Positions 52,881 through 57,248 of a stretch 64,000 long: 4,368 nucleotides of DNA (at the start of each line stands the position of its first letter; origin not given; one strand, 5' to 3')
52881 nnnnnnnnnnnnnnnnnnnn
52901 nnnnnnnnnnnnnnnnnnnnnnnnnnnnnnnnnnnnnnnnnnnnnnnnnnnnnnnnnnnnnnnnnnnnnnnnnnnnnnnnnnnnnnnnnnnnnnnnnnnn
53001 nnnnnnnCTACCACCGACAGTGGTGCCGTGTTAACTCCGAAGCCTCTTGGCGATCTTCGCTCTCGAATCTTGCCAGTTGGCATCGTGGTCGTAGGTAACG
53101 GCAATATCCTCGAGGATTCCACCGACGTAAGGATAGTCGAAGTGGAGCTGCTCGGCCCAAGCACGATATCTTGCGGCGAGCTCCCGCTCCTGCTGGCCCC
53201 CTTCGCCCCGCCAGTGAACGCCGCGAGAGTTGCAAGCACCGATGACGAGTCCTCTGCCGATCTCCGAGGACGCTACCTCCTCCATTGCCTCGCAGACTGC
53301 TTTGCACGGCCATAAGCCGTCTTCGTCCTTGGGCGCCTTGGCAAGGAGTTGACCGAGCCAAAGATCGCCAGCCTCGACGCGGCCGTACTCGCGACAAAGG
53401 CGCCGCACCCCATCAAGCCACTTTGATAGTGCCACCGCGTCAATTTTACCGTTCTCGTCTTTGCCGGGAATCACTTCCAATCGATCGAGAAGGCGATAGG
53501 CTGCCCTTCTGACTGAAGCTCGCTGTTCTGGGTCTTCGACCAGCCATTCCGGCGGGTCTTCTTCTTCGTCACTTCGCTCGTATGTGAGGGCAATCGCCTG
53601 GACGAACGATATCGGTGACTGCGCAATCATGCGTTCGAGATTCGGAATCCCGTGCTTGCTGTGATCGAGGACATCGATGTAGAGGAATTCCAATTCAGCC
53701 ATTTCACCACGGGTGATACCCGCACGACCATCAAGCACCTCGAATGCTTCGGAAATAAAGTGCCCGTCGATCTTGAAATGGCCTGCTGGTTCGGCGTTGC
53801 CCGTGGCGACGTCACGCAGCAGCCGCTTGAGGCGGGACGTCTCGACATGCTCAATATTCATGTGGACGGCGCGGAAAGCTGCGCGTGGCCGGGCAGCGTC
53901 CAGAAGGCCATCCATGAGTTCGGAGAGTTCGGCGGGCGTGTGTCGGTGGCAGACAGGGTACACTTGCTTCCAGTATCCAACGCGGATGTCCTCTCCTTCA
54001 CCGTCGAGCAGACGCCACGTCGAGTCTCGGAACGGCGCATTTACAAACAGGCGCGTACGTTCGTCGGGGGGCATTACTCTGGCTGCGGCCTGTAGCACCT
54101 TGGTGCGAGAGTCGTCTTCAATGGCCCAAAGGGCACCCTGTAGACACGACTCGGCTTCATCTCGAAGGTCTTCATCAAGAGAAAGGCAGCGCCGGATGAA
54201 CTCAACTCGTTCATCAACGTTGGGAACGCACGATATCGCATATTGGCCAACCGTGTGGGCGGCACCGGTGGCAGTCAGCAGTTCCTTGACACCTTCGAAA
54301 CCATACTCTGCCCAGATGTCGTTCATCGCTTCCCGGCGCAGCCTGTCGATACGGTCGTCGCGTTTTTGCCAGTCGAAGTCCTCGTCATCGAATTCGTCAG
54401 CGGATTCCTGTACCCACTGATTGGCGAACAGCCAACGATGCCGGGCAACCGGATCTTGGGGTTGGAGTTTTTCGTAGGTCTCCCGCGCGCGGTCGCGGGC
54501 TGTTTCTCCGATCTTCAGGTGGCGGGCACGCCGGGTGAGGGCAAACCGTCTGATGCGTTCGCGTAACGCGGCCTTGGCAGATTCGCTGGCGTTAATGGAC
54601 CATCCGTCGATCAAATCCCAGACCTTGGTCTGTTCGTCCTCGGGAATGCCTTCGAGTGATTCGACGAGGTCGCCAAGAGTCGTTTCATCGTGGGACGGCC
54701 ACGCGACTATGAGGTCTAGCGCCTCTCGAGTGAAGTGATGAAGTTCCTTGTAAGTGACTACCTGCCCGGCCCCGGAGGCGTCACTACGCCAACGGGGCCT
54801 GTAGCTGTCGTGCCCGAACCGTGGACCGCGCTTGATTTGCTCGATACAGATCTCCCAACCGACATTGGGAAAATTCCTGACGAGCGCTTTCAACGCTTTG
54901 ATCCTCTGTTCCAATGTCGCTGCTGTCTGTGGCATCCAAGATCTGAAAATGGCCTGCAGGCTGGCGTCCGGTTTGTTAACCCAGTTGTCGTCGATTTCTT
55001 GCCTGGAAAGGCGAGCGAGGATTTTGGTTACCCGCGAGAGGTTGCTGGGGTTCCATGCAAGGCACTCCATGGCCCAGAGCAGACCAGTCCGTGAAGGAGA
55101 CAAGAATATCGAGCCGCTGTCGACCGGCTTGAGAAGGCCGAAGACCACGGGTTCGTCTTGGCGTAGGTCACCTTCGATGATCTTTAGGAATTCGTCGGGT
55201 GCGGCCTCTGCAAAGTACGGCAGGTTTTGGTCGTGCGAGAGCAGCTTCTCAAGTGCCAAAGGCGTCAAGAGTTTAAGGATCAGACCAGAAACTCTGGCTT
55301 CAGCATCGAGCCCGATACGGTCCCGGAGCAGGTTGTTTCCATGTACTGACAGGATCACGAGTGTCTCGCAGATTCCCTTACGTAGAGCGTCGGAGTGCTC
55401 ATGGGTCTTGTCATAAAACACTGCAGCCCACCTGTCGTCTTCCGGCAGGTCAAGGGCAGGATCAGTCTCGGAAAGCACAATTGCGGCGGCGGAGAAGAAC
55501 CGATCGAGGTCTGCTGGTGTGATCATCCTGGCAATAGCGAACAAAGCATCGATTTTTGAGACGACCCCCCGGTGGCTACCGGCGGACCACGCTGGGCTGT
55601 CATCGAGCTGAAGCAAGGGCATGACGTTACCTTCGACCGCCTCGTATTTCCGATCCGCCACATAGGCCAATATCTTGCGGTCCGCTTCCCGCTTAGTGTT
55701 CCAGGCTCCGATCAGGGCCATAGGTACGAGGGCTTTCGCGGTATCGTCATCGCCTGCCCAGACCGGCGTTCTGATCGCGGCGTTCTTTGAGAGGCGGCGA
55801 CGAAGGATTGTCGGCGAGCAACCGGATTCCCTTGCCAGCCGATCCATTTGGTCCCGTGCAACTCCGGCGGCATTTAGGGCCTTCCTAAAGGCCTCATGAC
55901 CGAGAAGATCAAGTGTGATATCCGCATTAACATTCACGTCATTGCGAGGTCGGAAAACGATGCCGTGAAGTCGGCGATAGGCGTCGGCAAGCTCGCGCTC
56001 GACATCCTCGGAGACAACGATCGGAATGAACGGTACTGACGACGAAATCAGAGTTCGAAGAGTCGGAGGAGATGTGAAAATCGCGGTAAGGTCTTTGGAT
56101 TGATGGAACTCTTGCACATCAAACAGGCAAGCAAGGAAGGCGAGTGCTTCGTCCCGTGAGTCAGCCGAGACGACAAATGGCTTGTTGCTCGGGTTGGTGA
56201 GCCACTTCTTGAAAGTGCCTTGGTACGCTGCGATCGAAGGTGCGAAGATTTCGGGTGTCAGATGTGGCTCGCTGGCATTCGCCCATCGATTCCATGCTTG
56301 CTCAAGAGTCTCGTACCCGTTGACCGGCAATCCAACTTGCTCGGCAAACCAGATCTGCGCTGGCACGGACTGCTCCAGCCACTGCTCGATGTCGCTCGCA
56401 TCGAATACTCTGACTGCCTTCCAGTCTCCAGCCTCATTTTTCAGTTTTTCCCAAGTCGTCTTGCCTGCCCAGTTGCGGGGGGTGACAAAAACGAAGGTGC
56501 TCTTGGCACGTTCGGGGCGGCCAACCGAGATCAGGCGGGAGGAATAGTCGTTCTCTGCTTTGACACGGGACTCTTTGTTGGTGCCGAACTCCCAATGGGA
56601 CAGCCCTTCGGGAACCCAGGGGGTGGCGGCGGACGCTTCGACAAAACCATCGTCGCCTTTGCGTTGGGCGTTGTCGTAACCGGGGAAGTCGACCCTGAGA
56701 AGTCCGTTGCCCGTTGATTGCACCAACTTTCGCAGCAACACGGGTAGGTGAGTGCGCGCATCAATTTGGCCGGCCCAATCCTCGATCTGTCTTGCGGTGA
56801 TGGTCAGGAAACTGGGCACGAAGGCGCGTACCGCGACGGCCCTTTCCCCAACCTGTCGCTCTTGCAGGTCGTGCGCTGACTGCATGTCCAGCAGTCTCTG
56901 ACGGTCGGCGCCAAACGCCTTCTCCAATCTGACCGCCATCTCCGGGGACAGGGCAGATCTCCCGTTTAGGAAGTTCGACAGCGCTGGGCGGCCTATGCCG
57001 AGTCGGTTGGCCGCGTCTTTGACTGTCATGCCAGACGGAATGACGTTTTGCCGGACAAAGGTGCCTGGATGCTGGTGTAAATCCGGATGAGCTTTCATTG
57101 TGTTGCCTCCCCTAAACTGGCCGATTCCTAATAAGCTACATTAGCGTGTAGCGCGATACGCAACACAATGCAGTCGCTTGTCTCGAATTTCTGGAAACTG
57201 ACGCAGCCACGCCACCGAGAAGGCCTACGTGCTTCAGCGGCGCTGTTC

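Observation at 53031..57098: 1355-aa protein with N-terminal HigA/XRE antitoxin-type HTH fused to ~1250 aa of unrecognisable sequence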

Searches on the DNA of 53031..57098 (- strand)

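Call 112: search_dna_similar(query=L064:6001-10000:+, collection=ecoli_genomes, mode=distant, max_rows=8)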
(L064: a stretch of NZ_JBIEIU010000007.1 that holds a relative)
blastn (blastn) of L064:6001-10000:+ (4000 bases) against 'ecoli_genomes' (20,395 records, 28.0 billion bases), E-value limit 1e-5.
Records with a match: 10; places in all: 10; records where one place covers at least 80% of the query: 10.
Genomes with a match: 10 of 5426; with a place that covers at least 80% of the query: 10. Places per genome that has any: lowest 1, median 1, highest 1. On chromosomes: 10 places; on plasmids: 0.
Best place of each record, by identity: 90-95% 10.
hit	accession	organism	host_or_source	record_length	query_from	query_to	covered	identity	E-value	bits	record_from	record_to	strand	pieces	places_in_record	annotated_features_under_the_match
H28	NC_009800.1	Escherichia coli HS strain HS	-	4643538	1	3998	100%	92.3%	0e+0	5831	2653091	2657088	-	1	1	HigA family addiction module antitoxin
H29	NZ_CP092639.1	Escherichia coli strain HS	-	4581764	1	3998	100%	92.3%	0e+0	5831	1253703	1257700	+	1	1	HigA family addiction module antitoxin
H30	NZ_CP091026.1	Escherichia coli strain STEC383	pig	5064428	1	3998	100%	92.3%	0e+0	5831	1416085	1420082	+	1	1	HigA family addiction module antitoxin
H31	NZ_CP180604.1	Escherichia coli strain PS2Canimalfeces3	Cat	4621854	1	3998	100%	92.3%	0e+0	5831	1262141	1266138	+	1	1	HigA family addiction module antitoxin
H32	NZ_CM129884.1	Escherichia coli strain MB06173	seawater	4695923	1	3998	100%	92.3%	0e+0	5831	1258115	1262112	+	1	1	HigA family addiction module antitoxin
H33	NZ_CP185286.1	Escherichia coli strain HS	Homo sapiens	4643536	1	3998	100%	92.3%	0e+0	5831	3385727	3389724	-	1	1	HigA family addiction module antitoxin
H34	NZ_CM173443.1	Escherichia coli strain LAM_HS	laboratory stock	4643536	1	3998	100%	92.3%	0e+0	5831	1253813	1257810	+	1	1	HigA family addiction module antitoxin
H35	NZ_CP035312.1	Escherichia coli strain D72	pig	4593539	1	3998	100%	92.3%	0e+0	5827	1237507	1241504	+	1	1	HigA family addiction module antitoxin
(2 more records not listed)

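Call 113: get_annotated_region(hit=H28, flank=12000)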
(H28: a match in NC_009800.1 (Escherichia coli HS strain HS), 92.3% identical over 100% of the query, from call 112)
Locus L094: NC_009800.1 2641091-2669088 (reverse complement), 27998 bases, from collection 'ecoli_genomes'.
description: Escherichia coli HS, complete sequence
organism: Escherichia coli HS strain HS (NCBI taxid 331112)
replicon: chromosome; assembly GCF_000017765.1
host: -; source: -; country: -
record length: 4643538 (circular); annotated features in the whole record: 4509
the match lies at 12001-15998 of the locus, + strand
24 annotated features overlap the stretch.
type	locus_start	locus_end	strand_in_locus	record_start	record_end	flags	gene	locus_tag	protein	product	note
CDS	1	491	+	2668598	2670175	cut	guaA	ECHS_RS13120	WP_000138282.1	glutamine-hydrolyzing GMP synthase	-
CDS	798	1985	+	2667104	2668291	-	-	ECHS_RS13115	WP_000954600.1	tyrosine-type recombinase/integrase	-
CDS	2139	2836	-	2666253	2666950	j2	-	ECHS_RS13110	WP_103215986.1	IS1-like element IS1A family transposase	programmed frameshift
CDS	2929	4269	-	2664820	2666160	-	-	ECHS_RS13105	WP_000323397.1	hypothetical protein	-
CDS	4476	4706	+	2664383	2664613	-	-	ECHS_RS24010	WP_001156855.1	helix-turn-helix transcriptional regulator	-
CDS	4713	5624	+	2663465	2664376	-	-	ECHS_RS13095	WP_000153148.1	replication protein RepA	-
CDS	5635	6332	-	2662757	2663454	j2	-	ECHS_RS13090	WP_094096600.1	IS1-like element IS1A family transposase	programmed frameshift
CDS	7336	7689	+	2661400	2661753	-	traJ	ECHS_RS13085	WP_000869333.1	conjugal transfer transcriptional regulator TraJ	-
CDS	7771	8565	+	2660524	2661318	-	trbJ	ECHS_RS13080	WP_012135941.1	P-type conjugative transfer protein TrbJ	-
CDS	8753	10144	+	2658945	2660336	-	trbL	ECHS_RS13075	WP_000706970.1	P-type conjugative transfer protein TrbL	-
CDS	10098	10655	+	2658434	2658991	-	-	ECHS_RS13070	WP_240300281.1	HigA family addiction module antitoxin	-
CDS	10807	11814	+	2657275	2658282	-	-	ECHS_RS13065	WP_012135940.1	PIN domain-containing protein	-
CDS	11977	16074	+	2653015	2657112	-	-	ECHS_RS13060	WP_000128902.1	HigA family addiction module antitoxin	-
CDS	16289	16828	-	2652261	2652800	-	yfgI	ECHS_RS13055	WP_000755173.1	DUF5384 family protein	-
CDS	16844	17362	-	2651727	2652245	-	yfgH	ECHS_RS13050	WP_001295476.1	glycine zipper 2TM domain-containing protein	-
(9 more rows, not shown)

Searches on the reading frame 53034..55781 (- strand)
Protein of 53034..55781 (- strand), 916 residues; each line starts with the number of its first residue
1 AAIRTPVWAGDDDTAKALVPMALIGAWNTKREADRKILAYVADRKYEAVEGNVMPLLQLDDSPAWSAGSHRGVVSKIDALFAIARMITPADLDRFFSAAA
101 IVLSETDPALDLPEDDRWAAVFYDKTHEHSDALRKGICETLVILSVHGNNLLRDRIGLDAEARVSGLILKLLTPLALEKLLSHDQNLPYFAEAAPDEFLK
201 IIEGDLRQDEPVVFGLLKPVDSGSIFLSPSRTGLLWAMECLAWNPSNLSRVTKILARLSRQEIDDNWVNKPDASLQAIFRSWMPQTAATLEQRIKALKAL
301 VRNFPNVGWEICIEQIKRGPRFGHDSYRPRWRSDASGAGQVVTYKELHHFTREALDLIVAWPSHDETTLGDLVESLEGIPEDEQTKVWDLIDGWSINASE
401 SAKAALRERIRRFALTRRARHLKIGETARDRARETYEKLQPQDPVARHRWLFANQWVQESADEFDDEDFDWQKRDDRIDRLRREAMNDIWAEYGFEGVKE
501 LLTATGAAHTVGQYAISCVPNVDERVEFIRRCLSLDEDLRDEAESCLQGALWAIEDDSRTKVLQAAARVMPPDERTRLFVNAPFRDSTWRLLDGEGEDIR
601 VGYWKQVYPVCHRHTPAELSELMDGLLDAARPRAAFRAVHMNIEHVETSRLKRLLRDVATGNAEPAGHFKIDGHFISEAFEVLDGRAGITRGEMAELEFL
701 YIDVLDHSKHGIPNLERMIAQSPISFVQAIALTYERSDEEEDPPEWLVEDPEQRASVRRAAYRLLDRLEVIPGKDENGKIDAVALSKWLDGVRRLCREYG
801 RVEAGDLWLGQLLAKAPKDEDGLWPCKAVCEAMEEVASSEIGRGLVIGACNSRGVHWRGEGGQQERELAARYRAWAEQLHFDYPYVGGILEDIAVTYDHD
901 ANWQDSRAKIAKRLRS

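Call 63: predict_structure(alignment_id=A4)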
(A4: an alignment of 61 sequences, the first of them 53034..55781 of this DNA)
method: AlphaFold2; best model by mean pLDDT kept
length: 916 residues; sequences in the alignment: 61
mean_pLDDT: 91.2   pTM: 0.80
mean pLDDT of the five models: 91.2, 90.8, 90.7, 89.7, 89.3
residues with pLDDT >= 90: 682; 70-90: 213; 50-70: 19; < 50: 2
segments of 3 or more residues with pLDDT < 50: none
pLDDT, mean of each block of 10 residues (from residue 1): 76 92 95 96 95 91 91 91 93 97 95 88 91 95 94 92 97 95 95 97 95 93 78 97 97 97 90 95 95 97 95 89 87 88 94 95 94 91 90 92 92 80 78 91 92 82 59 87 95 95 90 94 94 91 94 92 93 92 92 90 90 84 92 91 91 92 75 91 90 93 89 94 95 91 84 86 93 90 96 96 96 94 94 94 95 84 95 96 96 95 91 74
secondary structure, 60 per line:
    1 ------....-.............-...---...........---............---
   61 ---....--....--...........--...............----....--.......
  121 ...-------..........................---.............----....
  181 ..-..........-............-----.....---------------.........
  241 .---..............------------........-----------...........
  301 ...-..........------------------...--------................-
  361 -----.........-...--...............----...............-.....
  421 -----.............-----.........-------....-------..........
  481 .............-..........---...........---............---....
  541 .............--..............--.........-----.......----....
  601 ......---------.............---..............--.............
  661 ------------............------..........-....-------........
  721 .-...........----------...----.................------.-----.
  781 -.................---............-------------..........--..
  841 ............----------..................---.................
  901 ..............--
elements in order (helices of 4 or more, strands of 3 or more residues): H7-10 H12-24 E26-28 H32-42 H46-57 E64-67 E70-73 H76-86 H89-103 H108-111 H114-123 H131-156 H160-172 H177-182 H184-193 H195-206 H212-216 H232-241 H245-258 H271-278 H290-303 H305-314 H344-359 H366-374 H381-395 H400-414 H417-420 H426-438 H444-452 H471-493 H495-504 H508-518 H522-533 H537-553 H556-569 H572-580 H586-592 H597-606 H616-628 H632-645 H648-660 H673-684 H691-700 H702-705 H713-721 H723-733 H751-767 H782-798 H802-813 H827-836 H839-852 H863-880 H884-914

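Call 108: fold_search(model_id=the predicted structure, library=pdb)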
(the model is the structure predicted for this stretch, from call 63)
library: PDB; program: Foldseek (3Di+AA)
matches with E <= 10: 1277; with E <= 0.001: 142
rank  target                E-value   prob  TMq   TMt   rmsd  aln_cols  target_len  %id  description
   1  8cdj_D                2.1e-06  1.00  0.20  0.22  26.4      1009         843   12  CAND1 b-hairpin++-SCF-SKP2 CAND1 rolling SCF engaged (released 2023-04-19)
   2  7zbw_D                2.3e-06  1.00  0.23  0.25  27.5      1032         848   11  CAND1-SCF-SKP2 CAND1 rolling-2 SCF engaged (released 2023-04-19)
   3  7z8t_D                3.3e-06  1.00  0.21  0.18  24.2      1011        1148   10  CAND1-SCF-SKP2 CAND1 engaged SCF rocked (released 2023-04-19)
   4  7z8r_D                4.9e-06  1.00  0.23  0.20  23.4      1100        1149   10  CAND1-CUL1-RBX1 (released 2023-04-19)
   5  7q3l_A                5.8e-06  1.00  0.28  0.30  16.0      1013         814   11  Human 17S U2 snRNP 5' domain (released 2022-03-30)
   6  4c0o_A                6.8e-06  1.00  0.21  0.21  20.0      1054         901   11  Transportin 3 in complex with phosphorylated ASF/SF2 (released 2014-01-22)
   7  4zj7_A                7.9e-06  1.00  0.24  0.23  24.6      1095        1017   12  Crystal structure of the karyopherin Kap121p bound to the extreme C-terminus of the protein phosphatase Cdc14p (released 2015-06-03)
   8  8qo9_B1               8.8e-06  1.00  0.29  0.30  17.7       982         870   10  Cryo-EM structure of a human spliceosomal B complex protomer (released 2024-01-24)
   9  7zbz_D                9.9e-06  1.00  0.23  0.20  23.6      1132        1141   11  CAND1 delhairpin-SCF-SKP2 CAND1 partly engaged SCF partly rocked (released 2023-04-19)
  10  5h2v_A                9.9e-06  1.00  0.19  0.17  24.5      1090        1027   11  Crystal structure of the karyopherin Kap121p bound to the SUMO protease Ulp1p (released 2016-12-14)
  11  4c0p_D                1.0e-05  1.00  0.24  0.24  19.1      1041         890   11  Unliganded Transportin 3 (released 2014-01-22)
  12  5ife_C                1.5e-05  1.00  0.26  0.28  17.8       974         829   11  Crystal structure of the human SF3b core complex (released 2016-10-26)
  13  7abh_u                1.6e-05  1.00  0.29  0.28  18.1      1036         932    9  Human pre-Bact-2 spliceosome (SF3b/U2 snRNP portion) (released 2020-12-09)
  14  7q4o_A                2.2e-05  1.00  0.30  0.32  14.8       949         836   10  Substrate-bound A-like U2 snRNP (released 2022-03-30)
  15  7z8v_D                2.2e-05  1.00  0.29  0.25  24.0      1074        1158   11  CAND1-SCF-SKP2 (SKP1deldel) CAND1 engaged SCF rocked (released 2023-04-19)
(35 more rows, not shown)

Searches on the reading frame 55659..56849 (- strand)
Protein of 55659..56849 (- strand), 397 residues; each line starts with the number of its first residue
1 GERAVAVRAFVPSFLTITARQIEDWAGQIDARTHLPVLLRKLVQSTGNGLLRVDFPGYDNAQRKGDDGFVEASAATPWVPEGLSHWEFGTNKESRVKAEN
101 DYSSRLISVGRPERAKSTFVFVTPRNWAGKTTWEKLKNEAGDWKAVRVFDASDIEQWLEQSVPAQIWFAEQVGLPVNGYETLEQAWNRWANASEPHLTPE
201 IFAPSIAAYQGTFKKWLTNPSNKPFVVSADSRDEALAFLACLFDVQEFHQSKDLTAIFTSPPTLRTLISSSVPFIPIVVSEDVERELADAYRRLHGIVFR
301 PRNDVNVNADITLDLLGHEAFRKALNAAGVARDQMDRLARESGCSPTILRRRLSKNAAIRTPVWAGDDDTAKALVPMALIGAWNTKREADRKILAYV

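Call 56: predict_structure(alignment_id=A3)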
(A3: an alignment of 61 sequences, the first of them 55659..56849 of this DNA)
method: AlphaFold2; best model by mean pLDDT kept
length: 397 residues; sequences in the alignment: 61
mean_pLDDT: 92.8   pTM: 0.88
mean pLDDT of the five models: 92.8, 92.7, 92.0, 91.6, 90.8
residues with pLDDT >= 90: 321; 70-90: 58; 50-70: 16; < 50: 2
segments of 3 or more residues with pLDDT < 50: none
pLDDT, mean of each block of 10 residues (from residue 1): 60 87 95 97 96 94 90 97 98 97 97 98 98 98 98 96 95 92 96 97 98 96 95 97 96 97 92 94 94 95 88 96 98 95 95 94 87 74 73 73
secondary structure, 60 per line:
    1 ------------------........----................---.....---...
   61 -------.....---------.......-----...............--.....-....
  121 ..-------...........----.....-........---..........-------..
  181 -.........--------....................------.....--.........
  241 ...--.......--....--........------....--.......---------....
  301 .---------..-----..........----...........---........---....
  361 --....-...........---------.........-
elements in order: H19-26 H31-46 E50-54 E68-72 E82-88 H94-108 H111-115 E117-122 H130-140 E145-149 H151-158 H162-171 H182-190 H199-218 E225-229 H232-243 H246-252 E255-258 H261-268 E275-278 H281-287 E297-301 H318-327 H332-342 H346-353 H357-360 H363-366 H368-378 H388-396
